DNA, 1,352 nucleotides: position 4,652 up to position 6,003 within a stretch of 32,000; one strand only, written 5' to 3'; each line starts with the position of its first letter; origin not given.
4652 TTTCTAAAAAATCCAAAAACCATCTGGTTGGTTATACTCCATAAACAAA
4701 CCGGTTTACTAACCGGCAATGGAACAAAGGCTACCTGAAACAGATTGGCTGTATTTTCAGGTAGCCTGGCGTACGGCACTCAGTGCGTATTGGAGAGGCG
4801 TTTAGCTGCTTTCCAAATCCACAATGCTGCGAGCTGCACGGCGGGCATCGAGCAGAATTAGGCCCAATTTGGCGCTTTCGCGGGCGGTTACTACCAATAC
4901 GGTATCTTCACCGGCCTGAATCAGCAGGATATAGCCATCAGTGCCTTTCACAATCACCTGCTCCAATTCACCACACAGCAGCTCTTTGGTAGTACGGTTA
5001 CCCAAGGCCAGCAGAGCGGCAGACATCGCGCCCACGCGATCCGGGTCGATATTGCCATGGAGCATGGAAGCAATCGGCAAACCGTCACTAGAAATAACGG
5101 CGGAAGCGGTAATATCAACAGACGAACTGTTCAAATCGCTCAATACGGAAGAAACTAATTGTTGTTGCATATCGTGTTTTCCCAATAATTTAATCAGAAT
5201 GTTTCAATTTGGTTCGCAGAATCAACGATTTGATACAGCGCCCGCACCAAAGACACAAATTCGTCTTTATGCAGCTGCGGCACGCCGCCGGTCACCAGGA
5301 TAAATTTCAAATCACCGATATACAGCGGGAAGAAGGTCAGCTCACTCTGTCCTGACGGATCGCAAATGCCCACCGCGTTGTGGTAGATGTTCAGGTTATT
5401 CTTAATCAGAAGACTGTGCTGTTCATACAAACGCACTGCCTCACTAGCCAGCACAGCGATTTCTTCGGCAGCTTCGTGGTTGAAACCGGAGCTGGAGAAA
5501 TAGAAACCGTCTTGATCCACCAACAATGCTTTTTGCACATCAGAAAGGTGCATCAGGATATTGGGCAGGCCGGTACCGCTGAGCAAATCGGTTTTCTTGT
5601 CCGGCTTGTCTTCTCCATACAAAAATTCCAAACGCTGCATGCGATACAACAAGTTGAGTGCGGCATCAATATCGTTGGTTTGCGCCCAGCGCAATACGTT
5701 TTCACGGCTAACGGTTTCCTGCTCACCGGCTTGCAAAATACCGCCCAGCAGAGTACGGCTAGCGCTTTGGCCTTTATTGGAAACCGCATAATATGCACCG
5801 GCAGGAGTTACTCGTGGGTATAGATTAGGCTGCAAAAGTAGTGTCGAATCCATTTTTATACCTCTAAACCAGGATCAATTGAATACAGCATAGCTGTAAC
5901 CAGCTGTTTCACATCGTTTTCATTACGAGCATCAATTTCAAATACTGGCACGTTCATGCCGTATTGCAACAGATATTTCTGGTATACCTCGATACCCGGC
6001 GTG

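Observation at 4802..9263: Five-gene small-GTPase / double-Roadblock / receiver / TPR-anchor operon in a low-GC, DUS-poor island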

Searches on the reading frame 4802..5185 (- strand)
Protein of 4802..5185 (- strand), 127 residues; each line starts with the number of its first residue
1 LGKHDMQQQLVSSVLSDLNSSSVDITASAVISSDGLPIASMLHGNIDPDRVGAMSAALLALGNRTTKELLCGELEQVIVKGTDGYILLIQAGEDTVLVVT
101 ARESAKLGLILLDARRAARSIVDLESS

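Call 3: search_protein_families(library=pfam, proteins=[window:4802-5185:-], max_evalue=1)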
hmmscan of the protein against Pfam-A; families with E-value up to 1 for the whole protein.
window:4802-5185:- (127 aa): 2 families
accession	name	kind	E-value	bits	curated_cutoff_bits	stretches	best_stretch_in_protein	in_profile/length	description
PF03259.23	Robl_LC7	-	2.9e-16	59.4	23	1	24-101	14-91/91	Roadblock/LC7 domain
PF17401.7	DUF5407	-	0.37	11.5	25.3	1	97-124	10-37/74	Family of unknown function (DUF5407)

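Call 4: search_protein_families(library=ncbifam, proteins=[window:4802-5185:-], max_evalue=1)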
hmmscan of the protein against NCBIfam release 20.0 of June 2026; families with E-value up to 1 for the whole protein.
window:4802-5185:- (127 aa): 1 family
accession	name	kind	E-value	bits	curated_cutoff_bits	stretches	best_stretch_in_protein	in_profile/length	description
NF011973.0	PRK15443.1-4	subfamily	0.016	15.2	334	1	8-81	7-78/170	diol dehydratase small subunit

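Call 33: search_solved_structures(query=window:4802-5185:-, max_evalue=0.1, show_alignments=2)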
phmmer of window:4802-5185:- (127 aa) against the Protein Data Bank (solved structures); distinct sequences matched with E-value up to 0.1: 7.
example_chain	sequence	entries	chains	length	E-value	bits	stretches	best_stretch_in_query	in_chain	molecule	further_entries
7f8m_A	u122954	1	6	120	2.2e-19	72.8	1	24-123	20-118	Robl_LC7 domain-containing protein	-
9jue_D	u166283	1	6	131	4.5e-15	59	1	14-124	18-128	Roadblock/LC7 domain protein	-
3leq_A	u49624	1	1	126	3.1e-07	33.8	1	14-116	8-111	uncharacterized protein cvnB5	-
7yh1_D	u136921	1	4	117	2.8e-06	30.7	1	24-118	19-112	Roadblock/LC7 domain protein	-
9hef_A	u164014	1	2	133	4.5e-06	30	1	25-110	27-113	Serine protease inhibitor Rv3364c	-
3kye_A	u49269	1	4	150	0.012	19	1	24-109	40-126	Roadblock/LC7 domain, Robl_LC7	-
7f8f_A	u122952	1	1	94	0.019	18.3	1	27-99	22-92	Robl_LC7 domain-containing protein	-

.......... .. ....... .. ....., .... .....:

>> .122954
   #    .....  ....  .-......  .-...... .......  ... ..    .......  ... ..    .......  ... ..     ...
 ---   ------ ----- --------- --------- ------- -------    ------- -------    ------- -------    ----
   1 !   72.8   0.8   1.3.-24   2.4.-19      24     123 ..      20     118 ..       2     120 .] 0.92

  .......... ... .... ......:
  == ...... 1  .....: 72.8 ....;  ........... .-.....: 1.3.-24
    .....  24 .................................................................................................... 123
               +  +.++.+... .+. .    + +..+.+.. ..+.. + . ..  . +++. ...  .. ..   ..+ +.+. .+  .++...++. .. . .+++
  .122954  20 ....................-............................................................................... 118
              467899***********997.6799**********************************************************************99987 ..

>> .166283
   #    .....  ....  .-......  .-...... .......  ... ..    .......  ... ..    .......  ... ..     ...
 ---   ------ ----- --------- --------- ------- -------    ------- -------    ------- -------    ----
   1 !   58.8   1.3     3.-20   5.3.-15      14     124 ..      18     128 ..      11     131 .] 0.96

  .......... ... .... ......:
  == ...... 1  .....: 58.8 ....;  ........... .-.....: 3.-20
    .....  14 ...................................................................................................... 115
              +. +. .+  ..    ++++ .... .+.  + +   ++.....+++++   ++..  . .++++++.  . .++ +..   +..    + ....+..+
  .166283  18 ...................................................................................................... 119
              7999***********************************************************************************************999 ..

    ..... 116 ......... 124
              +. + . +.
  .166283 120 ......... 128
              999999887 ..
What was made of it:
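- The short Roadblock protein is closer to CvnB5 and to an unnamed Robl_LC7 entry (7f8m) than to MglB, which was not hit at E <= 0.1 (call 33).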

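Call 93: search_protein_families(library=padloc, proteins=[window:4802-5185:-], max_evalue=0.001)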
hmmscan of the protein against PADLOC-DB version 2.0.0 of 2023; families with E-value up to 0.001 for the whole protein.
window:4802-5185:- (127 aa): 0 families

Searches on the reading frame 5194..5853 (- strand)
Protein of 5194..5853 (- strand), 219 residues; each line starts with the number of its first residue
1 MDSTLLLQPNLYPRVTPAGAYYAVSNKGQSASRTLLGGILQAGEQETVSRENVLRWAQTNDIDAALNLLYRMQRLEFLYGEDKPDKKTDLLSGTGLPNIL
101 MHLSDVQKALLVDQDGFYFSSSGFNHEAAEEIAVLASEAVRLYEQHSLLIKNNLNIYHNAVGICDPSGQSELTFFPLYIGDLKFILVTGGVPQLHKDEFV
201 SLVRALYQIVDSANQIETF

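Call 3: search_protein_families(library=pfam, proteins=[window:5194-5853:-], max_evalue=1)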
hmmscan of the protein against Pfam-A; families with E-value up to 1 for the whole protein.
window:5194-5853:- (219 aa): 2 families
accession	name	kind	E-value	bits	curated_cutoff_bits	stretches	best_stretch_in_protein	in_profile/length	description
PF03259.23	Robl_LC7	-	1.6e-05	24.9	23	1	103-152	12-61/91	Roadblock/LC7 domain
PF04358.19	DsrC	-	0.23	12.3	24.9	1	108-157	5-52/107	DsrC like protein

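Call 4: search_protein_families(library=ncbifam, proteins=[window:5194-5853:-], max_evalue=1)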
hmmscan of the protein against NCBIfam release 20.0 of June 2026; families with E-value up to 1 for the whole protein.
window:5194-5853:- (219 aa): 0 families

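Call 34: search_solved_structures(query=window:5194-5853:-, max_evalue=1, show_alignments=2)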
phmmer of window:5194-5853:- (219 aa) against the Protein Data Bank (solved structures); distinct sequences matched with E-value up to 1: 0.

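Call 93: search_protein_families(library=padloc, proteins=[window:5194-5853:-], max_evalue=0.001)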
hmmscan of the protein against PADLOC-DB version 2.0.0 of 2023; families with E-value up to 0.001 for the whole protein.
window:5194-5853:- (219 aa): 0 families
